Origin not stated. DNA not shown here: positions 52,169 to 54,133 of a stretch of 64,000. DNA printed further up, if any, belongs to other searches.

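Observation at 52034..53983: Low-GC islet with an orphan methyltransferase (zinc-ribbon + HTH + gamma-type MTase core + large C-terminal domain) wedged between paralogous hybrid kinase genes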

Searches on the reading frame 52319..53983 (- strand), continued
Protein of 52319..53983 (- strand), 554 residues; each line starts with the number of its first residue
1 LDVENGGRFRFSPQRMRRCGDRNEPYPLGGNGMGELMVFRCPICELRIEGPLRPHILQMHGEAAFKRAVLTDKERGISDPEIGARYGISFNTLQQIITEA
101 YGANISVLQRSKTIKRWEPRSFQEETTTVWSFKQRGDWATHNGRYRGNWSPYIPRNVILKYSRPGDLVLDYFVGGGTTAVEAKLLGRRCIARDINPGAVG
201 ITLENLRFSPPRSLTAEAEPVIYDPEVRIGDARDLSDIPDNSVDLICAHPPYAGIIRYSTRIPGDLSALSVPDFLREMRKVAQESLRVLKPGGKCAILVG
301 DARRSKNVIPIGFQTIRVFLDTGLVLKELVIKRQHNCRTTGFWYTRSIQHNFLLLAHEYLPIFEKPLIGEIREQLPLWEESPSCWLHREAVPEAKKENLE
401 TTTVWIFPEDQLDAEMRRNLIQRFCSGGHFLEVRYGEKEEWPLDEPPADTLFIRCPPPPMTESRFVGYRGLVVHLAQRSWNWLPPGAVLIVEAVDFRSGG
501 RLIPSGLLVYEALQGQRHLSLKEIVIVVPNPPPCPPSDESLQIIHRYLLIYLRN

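Call 38: search_protein_families(library=pfam, proteins=[L007:2422-3720:+, L018:5551-5976:+, L020:5560-6129:+, L011:2874-3788:+, L044:2475-3557:+, L046:1084-2061:+, L026:3854-4615:+, L066:5542-6111:+, L059:3005-4138:+, L019:1819-2892:+], max_evalue=0.1)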
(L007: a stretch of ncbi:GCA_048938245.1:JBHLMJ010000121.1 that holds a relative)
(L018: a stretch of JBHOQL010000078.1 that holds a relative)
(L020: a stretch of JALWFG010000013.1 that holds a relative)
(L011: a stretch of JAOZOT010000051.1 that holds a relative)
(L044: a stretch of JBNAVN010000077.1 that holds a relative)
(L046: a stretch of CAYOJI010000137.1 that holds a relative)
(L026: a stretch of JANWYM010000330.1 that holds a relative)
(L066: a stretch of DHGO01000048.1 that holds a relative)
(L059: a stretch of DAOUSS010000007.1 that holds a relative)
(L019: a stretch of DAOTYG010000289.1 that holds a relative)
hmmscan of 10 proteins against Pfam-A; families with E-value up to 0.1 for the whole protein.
L007:2422-3720:+ (432 aa): 1 family
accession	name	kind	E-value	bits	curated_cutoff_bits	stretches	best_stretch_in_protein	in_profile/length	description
PF13475.11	DUF4116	-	0.059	13.4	24.9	0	311-337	1-27/49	Domain of unknown function (DUF4116)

L018:5551-5976:+ (141 aa): 1 family
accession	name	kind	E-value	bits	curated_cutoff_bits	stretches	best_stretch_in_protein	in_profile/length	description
PF20472.4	PDDEXK_11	-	6.1e-13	49.2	23.7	1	6-138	3-143/145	PD-(D/E)XK nuclease superfamily domain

L020:5560-6129:+ (189 aa): 1 family
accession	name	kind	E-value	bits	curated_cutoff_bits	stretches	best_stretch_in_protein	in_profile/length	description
PF18438.7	Glyco_hydro_38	-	0.04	14.5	28.4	1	4-53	14-62/111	Glycosyl hydrolases family 38 C-terminal domain 1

L011:2874-3788:+ (304 aa): 1 family
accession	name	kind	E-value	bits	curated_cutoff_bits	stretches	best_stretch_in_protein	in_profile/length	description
PF04556.18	DpnII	-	6e-35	121.4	23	1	117-291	97-275/278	DpnII restriction endonuclease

L044:2475-3557:+ (360 aa): 1 family
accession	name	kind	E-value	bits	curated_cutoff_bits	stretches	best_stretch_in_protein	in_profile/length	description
PF01939.22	NucS_C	-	0.06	13.8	24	0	296-349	47-98/124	Endonuclease NucS C-terminal domain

L046:1084-2061:+ (325 aa): 4 families
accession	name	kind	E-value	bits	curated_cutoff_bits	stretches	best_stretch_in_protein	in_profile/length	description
PF01939.22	NucS_C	-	3.5e-09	37.1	24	1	208-295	15-103/124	Endonuclease NucS C-terminal domain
PF22722.2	NA-iREase1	-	0.00055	20.3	27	1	212-299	13-100/106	NACHT-associated inactive Restriction Endonuclease 1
PF08011.17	PDDEXK_9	-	0.008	16.6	25.5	1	209-263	16-76/105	PD-(D/E)XK nuclease superfamily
PF06250.17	YhcG_C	-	0.094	13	32.5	0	242-269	74-101/157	YhcG PDDEXK nuclease domain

L026:3854-4615:+ (253 aa): 3 families
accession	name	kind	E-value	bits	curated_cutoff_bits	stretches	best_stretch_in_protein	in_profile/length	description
PF22518.2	DUF6997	-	2.5e-48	164.9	27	1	83-248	3-174/175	Domain of unknown function (DUF6997)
PF22515.2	DUF6996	-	1.1e-23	83.4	27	1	3-80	1-71/71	Domain of unknown function (DUF6996)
PF22270.1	MlrA_helical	-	0.058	13.9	27.7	0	191-215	34-58/75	Transcriptional regulator MlrA, helical domain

L066:5542-6111:+ (189 aa): 0 families

L059:3005-4138:+ (377 aa): 1 family
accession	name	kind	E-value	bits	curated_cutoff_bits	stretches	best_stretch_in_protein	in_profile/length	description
PF04556.18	DpnII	-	1.1e-17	64.8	23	1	228-374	137-275/278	DpnII restriction endonuclease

L019:1819-2892:+ (357 aa): 2 families
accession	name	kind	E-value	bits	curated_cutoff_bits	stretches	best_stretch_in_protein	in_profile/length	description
PF02086.21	MethyltransfD12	-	1.5e-15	58.1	22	1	24-264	1-207/253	D12 class N6 adenine-specific DNA methyltransferase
PF03602.21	Cons_hypoth95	-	0.00081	19.5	24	0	223-241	109-127/182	Conserved hypothetical protein 95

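Call 39: search_protein_families(library=ncbifam, proteins=[L007:2422-3720:+, L018:5551-5976:+, L020:5560-6129:+, L011:2874-3788:+, L044:2475-3557:+, L046:1084-2061:+, L026:3854-4615:+, L066:5542-6111:+, L001:7520-8011:+, L019:1819-2892:+], max_evalue=0.1)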
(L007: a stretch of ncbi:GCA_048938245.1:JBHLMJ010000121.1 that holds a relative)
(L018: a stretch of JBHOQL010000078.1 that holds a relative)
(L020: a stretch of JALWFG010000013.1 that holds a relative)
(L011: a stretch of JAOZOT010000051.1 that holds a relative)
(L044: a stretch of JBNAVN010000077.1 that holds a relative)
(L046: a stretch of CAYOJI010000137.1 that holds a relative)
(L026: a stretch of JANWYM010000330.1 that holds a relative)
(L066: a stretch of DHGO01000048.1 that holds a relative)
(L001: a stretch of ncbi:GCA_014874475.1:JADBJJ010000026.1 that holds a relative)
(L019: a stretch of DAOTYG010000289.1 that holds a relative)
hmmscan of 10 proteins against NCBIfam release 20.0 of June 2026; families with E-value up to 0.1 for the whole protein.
L007:2422-3720:+ (432 aa): 0 families

L018:5551-5976:+ (141 aa): 0 families

L020:5560-6129:+ (189 aa): 0 families

L011:2874-3788:+ (304 aa): 0 families

L044:2475-3557:+ (360 aa): 1 family
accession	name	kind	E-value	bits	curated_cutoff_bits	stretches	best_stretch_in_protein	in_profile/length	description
NF003270.0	PRK04247.1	equivalog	0.00061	18.9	216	0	225-254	122-151/250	endonuclease NucS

L046:1084-2061:+ (325 aa): 2 families
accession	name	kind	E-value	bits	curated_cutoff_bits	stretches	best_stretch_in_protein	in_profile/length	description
NF003270.0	PRK04247.1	equivalog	1.2e-10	40.9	216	1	208-293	143-229/250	endonuclease NucS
NF002876.0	PRK03298.1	equivalog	0.0004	19.8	252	1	218-304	129-214/224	endonuclease NucS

L026:3854-4615:+ (253 aa): 0 families

L066:5542-6111:+ (189 aa): 1 family
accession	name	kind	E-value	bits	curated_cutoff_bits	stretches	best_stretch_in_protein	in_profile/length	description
TIGR00099.1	Cof-subfamily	subfamily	0.011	15.4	137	1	30-101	53-125/256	Cof-type HAD-IIB family hydrolase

L001:7520-8011:+ (163 aa): 0 families

L019:1819-2892:+ (357 aa): 3 families
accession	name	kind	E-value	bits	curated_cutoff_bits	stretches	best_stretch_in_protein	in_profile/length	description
TIGR00571.1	dam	subfamily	0.0003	20.5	114.85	0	21-69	4-49/267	Dam family site-specific DNA-(adenine-N6)-methyltransferase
TIGR00095.1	TIGR00095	equivalog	0.0094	15.6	117.5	0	206-284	105-176/194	16S rRNA (guanine(966)-N(2))-methyltransferase RsmD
NF008157.0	PRK10909.1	equivalog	0.093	12.5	302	0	209-240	102-134/199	16S rRNA (guanine(966)-N(2))-methyltransferase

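Call 40: predict_structure(alignment_id=A4)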
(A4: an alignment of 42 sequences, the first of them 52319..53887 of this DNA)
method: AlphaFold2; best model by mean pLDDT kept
length: 522 residues; sequences in the alignment: 42
mean_pLDDT: 82.4   pTM: 0.83
mean pLDDT of the five models: 82.4, 81.4, 79.5, 73.7, 65.9
residues with pLDDT >= 90: 257; 70-90: 153; 50-70: 86; < 50: 26
segments of 3 or more residues with pLDDT < 50: 182-184, 305-322
pLDDT, mean of each block of 10 residues (from residue 1): 76 93 95 93 84 83 76 61 73 86 59 65 93 94 83 93 84 77 59 92 96 89 58 83 95 97 91 82 95 94 48 37 74 76 60 86 68 89 91 86 70 81 91 93 93 95 91 96 94 90 77 95 94
secondary structure, 60 per line:
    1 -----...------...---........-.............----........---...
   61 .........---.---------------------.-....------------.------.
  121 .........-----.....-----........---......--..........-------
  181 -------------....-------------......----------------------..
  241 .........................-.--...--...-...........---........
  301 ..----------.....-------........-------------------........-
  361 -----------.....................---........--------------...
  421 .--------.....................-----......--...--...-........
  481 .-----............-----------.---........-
elements in order: E6-8 E15-17 H21-28 H30-42 H47-54 H58-69 E97-100 H120-129 E135-139 H145-152 E156-161 H164-173 E194-197 E211-216 H239-256 E257-265 E270-272 E275-277 H279-289 E293-302 H313-317 E325-332 E352-359 E372-376 H377-392 E396-403 E418-421 H430-450 E456-461 E464-466 E469-471 H473-481 E487-498 E514-521

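Call 50: search_protein_representatives(alignment_id=A3)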
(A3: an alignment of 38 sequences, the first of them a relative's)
Query: 38 sequences, 159 profile positions. Proteins with E-value up to 0.001 (for the whole library): 317; up to 1e-10: 179; up to 1e-30: 37. The best 150 are listed.
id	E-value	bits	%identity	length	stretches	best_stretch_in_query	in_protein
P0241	6.3e-66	237.4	-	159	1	4-158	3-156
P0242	3.0e-58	212.4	-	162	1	7-158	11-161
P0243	4.7e-56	205.3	-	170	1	4-159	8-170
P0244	1.7e-55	203.5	-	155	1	7-158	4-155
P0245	5.0e-52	192.2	-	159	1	2-155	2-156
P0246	1.4e-50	187.5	-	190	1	4-158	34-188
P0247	1.5e-50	187.4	-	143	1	1-113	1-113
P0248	1.9e-50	187.1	-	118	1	40-157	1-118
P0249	8.7e-49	181.7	-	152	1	6-155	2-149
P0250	7.2e-48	178.7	-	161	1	7-158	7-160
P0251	9.0e-47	175.1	-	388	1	4-151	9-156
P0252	1.4e-46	174.5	-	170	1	6-159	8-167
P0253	2.3e-45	170.5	-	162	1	7-158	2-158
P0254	6.3e-45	169.1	-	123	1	7-123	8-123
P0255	2.6e-44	167.1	-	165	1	10-158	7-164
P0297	6.4e-26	107.4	-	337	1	13-157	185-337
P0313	8.2e-23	97.3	-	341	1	13-157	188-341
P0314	9.0e-23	97.1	-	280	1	7-157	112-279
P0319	5.1e-22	94.7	-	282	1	6-157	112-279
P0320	5.4e-22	94.6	-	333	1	13-157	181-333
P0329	6.6e-21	91.1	-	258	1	14-158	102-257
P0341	1.6e-19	86.6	-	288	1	3-155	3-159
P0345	6.0e-19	84.7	-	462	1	13-158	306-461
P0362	1.6e-16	76.8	-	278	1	15-159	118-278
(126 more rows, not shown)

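Call 51: search_protein_families(library=pfam, proteins=[P0297, P0313, P0314, P0329, P0345, P0251, P0341, P0362, P0319, P0320], max_evalue=0.01)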
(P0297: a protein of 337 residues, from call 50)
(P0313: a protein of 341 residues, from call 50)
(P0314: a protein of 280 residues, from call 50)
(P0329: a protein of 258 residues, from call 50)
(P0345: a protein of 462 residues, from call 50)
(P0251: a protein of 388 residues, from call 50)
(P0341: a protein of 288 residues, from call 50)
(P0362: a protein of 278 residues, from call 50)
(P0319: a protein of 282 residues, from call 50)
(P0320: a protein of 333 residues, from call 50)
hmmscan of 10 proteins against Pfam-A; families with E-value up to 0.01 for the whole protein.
P0297 (337 aa): 0 families

P0313 (341 aa): 1 family
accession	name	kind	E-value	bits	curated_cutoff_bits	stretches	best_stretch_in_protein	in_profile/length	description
PF00618.25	RasGEF_N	-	0.0099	16.5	28.3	0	59-94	28-63/106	RasGEF N-terminal motif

P0314 (280 aa): 0 families

P0329 (258 aa): 0 families

P0345 (462 aa): 1 family
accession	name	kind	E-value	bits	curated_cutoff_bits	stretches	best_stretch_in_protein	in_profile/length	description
PF02086.21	MethyltransfD12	-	7.3e-59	200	22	1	12-256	1-250/253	D12 class N6 adenine-specific DNA methyltransferase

P0251 (388 aa): 2 families
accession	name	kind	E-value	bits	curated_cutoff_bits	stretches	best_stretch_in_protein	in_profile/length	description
PF13676.11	TIR_2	-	1.6e-17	64.6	28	1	184-303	1-119/122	TIR domain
PF01582.25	TIR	-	0.0017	18.6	21.3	1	182-274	2-93/179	TIR domain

P0341 (288 aa): 0 families

P0362 (278 aa): 0 families

P0319 (282 aa): 0 families

P0320 (333 aa): 0 families

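Call 66: fold_search(model_id=the predicted structure, library=viral)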
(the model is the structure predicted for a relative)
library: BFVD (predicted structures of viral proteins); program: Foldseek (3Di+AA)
matches with E <= 10: 419; with E <= 0.001: 0
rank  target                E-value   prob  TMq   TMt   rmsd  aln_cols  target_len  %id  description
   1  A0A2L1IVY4            4.8e-02  0.99  0.56  0.47   7.7       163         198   13  Uncharacterized protein [Streptomyces phage BillNye]
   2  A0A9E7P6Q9            3.2e-01  0.91  0.18  0.34   2.3        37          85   24  (no name in the UniProt tables at hand)
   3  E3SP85                3.4e-01  0.60  0.20  0.50   5.4        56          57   20  Predicted protein [Cyanophage NATL2A-133]
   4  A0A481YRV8            3.8e-01  0.08  0.20  0.15  13.5       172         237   13  Uncharacterized protein [Pithovirus LCDPAC02]
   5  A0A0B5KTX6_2          4.6e-01  0.06  0.20  0.04  18.5       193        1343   10  RNA-directed RNA polymerase L [Xinzhou Spider Virus]
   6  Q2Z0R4                5.1e-01  0.05  0.18  0.10  19.6       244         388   11  Uncharacterized protein [Pseudomonas phage EL]
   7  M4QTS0                5.4e-01  0.23  0.19  0.29   8.0        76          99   21  (no name in the UniProt tables at hand)
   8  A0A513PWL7            5.4e-01  0.08  0.21  0.12  19.3       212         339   12  Uncharacterized protein [Vibrio phage 2 TSL-2019]
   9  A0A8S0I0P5            5.8e-01  0.20  0.22  0.35   8.1        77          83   21  (no name in the UniProt tables at hand)
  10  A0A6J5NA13            6.1e-01  0.11  0.22  0.12  16.8       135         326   13  Uncharacterized protein [uncultured Caudovirales phage]
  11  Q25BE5                6.1e-01  0.06  0.19  0.19  19.5       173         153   10  Uncharacterized protein [His 2 virus]
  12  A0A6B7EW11            7.7e-01  0.04  0.19  0.15  19.3        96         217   17  (no name in the UniProt tables at hand)
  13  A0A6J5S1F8            7.7e-01  0.03  0.14  0.17  17.3       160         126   11  Uncharacterized protein [uncultured Caudovirales phage]
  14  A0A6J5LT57            8.1e-01  0.15  0.16  0.33   4.2        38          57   18  Uncharacterized protein [uncultured Caudovirales phage]
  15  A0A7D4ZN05            8.1e-01  0.10  0.28  0.22  16.1       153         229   11  Uncharacterized protein [Drosophila-associated adintovirus 2]
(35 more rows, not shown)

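Call 67: find_encoding_contigs(protein=P0345, flank=5000, max_places=3)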
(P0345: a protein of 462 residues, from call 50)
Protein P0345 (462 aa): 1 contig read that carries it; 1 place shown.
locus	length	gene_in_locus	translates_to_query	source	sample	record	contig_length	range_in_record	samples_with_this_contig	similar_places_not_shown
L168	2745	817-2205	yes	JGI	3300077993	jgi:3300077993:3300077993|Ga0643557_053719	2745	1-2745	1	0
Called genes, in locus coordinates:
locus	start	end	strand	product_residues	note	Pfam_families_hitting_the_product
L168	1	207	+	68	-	?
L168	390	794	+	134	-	PF13412:HTH_24 (weak), PF01022:HTH_5 (weak)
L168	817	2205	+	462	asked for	PF02086:MethyltransfD12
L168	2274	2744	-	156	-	?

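Call 68: find_encoding_contigs(protein=P0251, flank=5000, max_places=3)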
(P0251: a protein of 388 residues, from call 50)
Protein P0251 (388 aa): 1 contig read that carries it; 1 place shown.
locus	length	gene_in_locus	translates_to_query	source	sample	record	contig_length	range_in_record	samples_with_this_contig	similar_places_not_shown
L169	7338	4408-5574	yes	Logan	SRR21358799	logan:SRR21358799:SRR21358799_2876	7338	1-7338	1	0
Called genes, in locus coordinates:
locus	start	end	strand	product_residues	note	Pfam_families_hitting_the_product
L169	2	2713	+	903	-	?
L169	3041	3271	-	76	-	PF13783:DUF4177 (weak)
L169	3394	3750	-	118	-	-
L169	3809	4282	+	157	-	-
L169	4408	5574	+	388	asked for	PF13676:TIR_2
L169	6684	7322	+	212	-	-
